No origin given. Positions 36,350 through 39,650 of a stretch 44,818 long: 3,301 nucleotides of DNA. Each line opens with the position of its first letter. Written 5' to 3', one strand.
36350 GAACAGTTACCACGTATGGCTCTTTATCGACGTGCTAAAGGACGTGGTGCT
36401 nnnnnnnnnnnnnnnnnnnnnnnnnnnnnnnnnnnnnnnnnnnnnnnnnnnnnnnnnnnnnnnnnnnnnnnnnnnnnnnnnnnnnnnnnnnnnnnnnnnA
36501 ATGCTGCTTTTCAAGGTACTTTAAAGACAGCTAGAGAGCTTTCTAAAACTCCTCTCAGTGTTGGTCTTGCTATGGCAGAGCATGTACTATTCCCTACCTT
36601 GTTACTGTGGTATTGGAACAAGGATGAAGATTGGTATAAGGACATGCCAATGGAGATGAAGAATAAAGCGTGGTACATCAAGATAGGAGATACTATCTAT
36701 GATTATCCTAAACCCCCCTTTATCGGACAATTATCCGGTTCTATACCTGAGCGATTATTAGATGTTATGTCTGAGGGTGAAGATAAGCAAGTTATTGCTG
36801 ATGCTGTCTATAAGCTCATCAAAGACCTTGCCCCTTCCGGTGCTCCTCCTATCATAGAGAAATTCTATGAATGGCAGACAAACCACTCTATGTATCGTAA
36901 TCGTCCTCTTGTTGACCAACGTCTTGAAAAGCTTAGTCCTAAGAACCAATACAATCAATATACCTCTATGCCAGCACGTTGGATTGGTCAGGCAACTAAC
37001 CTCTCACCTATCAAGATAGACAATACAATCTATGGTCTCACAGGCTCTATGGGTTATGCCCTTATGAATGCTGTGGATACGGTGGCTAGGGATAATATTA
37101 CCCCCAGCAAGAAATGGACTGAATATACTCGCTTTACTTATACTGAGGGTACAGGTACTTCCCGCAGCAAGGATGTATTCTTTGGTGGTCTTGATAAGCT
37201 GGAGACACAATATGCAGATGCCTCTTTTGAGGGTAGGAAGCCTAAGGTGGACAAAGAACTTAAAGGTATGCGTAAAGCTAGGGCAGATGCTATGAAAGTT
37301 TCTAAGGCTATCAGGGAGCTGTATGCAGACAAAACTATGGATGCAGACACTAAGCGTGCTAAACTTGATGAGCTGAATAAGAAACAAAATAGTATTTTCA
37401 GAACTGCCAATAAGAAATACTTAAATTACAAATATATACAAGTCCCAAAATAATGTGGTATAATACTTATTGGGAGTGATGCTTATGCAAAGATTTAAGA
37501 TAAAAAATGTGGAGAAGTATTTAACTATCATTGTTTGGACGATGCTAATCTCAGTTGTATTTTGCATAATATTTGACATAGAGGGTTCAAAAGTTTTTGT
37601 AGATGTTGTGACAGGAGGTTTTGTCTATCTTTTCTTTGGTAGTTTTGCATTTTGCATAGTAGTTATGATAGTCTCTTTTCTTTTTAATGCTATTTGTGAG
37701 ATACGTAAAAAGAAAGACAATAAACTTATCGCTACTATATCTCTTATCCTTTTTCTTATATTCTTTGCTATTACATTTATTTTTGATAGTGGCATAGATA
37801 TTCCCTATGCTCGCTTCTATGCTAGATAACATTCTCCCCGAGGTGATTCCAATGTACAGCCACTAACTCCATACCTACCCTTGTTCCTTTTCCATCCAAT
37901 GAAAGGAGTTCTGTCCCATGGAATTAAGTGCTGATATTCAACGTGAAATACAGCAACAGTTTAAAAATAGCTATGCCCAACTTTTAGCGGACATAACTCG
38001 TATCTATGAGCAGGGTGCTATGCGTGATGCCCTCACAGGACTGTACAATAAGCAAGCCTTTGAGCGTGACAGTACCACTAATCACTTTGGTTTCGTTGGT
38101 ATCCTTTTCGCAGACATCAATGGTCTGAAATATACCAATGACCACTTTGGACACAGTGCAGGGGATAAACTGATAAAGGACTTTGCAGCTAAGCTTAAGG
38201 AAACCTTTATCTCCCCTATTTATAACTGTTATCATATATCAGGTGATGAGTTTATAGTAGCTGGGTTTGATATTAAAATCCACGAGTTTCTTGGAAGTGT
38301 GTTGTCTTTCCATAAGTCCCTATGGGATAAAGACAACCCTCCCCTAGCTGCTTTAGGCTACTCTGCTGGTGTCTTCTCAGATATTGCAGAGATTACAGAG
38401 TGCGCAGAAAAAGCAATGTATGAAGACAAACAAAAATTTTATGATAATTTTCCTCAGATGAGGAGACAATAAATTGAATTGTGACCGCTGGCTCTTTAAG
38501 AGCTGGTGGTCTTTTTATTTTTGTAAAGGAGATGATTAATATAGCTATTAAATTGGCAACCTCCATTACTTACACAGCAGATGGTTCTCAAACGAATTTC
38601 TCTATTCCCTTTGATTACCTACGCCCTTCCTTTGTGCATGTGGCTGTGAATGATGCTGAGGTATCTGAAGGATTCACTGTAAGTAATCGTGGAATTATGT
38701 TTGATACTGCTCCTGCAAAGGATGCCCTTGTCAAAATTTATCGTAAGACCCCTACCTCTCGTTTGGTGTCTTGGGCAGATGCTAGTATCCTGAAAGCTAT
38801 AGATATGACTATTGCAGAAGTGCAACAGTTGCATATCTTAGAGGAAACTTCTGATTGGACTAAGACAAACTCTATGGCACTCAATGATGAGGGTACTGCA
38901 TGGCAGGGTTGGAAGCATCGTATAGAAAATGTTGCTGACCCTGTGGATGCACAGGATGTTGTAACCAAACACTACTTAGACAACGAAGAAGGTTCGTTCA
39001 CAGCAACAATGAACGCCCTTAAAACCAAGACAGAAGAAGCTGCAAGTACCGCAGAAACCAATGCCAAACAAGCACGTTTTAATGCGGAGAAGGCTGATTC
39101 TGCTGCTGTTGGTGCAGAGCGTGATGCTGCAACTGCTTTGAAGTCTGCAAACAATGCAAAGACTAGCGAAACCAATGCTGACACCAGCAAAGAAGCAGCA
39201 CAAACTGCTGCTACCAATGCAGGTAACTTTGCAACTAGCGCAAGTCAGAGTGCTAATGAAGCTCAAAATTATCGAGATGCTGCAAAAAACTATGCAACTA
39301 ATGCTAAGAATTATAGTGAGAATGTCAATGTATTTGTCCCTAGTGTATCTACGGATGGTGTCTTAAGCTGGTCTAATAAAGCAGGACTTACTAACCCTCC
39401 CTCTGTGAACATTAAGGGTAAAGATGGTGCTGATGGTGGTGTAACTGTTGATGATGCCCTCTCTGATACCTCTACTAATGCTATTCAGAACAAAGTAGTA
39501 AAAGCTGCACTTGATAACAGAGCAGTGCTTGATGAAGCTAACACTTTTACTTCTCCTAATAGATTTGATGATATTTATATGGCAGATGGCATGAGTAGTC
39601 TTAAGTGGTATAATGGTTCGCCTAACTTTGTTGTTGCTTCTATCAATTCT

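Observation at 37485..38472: Two-gene AT-rich insertion between the gp16-like gene and the tail fiber gene: a small multi-TM protein plus a sensor-less SGDEF diguanylate-cyclase-like enzyme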

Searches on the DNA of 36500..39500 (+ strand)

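Call 7: search_dna_similar(query=window:36500-39500:+, collection=phages, mode=near, max_rows=30)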
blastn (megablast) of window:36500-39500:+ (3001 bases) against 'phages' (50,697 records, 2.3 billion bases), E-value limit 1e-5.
No match.

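Call 49: search_rna_families(source=window, start=37380, end=38560, threshold=evalue, max_evalue=5)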
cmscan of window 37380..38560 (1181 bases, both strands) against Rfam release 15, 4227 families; matches with E-value up to 5: 5.
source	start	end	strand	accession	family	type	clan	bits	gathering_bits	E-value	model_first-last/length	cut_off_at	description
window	37436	37472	-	RF01374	CRISPR-DR61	Gene; CRISPR;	-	20.4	38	1.8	1-37/37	no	CRISPR RNA direct repeat element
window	38441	38523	+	RF02634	EF3314_EF3315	Gene; sRNA;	-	18.3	100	0.16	1-141/141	no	Enterococcus sRNA EF3314_EF3315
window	38434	38524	+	RF00557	L10_leader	Cis-reg; leader;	-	17.8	44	3.3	1-138/138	no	Ribosomal protein L10 leader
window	38470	38517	+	RF02399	NsiR1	Gene; sRNA;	-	15.9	39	3.7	1-60/60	no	Nitrogen stress-induced RNA 1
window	38212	38334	+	RF00415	SNORA30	Gene; snRNA; snoRNA; HACA-box;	-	15.8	90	4.1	1-129/129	no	Small nucleolar RNA SNORA30/SNORA37 family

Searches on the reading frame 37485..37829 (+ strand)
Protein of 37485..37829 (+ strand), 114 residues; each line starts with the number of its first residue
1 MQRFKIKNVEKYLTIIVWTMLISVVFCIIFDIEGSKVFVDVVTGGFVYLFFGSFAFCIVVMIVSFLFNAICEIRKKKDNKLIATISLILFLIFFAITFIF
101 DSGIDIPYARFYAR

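Call 4: search_protein_families(library=pfam, proteins=[window:37485-37829:+], max_evalue=0.1)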
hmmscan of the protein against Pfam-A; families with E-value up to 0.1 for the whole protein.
window:37485-37829:+ (114 aa): 4 families
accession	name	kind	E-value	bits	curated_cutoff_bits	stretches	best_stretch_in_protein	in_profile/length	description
PF12698.13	ABC2_membrane_3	-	0.0019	17.8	31.6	1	13-101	208-293/347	ABC-2 family transporter protein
PF01757.29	Acyl_transf_3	-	0.0032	17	31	1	17-103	151-233/326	Acyltransferase domain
PF19529.4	DUF6057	-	0.03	13.6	29.8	1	14-97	123-205/569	Family of unknown function (DUF6057)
PF14897.12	EpsG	-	0.036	13.6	30.1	1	7-103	234-317/326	EpsG family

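Call 5: search_protein_families(library=phrogs, proteins=[window:37485-37829:+], max_evalue=0.01)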
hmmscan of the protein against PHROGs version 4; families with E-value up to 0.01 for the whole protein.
window:37485-37829:+ (114 aa): 0 families

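Call 18: search_protein_families(library=padloc, proteins=[window:37485-37829:+], max_evalue=0.1)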
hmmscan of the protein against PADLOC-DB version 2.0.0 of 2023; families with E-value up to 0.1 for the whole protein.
window:37485-37829:+ (114 aa): 0 families

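Call 19: search_protein_families(library=ncbifam, proteins=[window:37485-37829:+], max_evalue=0.01)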
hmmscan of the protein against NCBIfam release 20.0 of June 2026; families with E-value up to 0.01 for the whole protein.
window:37485-37829:+ (114 aa): 2 families
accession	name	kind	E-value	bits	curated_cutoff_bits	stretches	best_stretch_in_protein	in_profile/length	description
TIGR04370.1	glyco_rpt_poly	subfamily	0.00074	18.6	40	1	4-109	3-115/396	oligosaccharide repeat unit polymerase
TIGR03753.1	blh_monoox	subfamily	0.0041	16.8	95.25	1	8-96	84-172/260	beta-carotene 15,15'-dioxygenase, Brp/Blh family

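Call 43: find_homologous_proteins(query=window:37485-37829:+, max_evalue=0.01)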
Query window:37485-37829:+ (114 aa): 7 proteins with E <= 0.01 among 24 candidates.
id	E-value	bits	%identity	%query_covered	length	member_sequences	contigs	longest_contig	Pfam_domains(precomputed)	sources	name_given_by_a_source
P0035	4.2e-62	225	97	100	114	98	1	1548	-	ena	-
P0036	2.4e-60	220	95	100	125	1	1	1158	-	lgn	-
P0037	9.5e-57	208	89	100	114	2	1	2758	-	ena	-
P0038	8.2e-56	205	89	100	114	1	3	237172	-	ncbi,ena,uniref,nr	ncbi:hypothetical protein [uncultured Phascolarctobacterium sp.]|uniref:hypothetical protein n=1 Tax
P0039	4.1e-55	203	88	100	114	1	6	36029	-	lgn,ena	-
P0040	5.9e-45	170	75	100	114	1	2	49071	-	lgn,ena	-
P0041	4.1e-44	168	72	100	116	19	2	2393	-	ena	-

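Call 45: find_encoding_contigs(protein=P0038, flank=10000, max_places=3)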
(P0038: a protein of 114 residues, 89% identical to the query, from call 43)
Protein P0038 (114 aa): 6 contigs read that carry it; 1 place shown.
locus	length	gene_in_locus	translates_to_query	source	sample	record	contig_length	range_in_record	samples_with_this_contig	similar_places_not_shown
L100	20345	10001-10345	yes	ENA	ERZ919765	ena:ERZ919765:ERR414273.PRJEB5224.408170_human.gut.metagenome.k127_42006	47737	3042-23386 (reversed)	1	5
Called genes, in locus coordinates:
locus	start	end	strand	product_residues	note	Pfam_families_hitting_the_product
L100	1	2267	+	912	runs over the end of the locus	PF25675:Phage_nozzle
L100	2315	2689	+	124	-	PF11090:Phage_T7_Gp13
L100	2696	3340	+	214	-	PF24072:T7_gp14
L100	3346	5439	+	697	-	PF08291:Peptidase_M15_3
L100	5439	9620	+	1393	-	PF18857:LPD38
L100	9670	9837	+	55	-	-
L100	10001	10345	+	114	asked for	-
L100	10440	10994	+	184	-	PF00990:GGDEF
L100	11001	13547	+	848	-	PF03906:Phage_T7_tail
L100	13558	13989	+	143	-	-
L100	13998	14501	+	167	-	PF14301:DUF4376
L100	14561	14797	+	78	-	-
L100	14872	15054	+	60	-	-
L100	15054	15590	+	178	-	-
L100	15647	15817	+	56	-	PF10746:Phage_holin_2_2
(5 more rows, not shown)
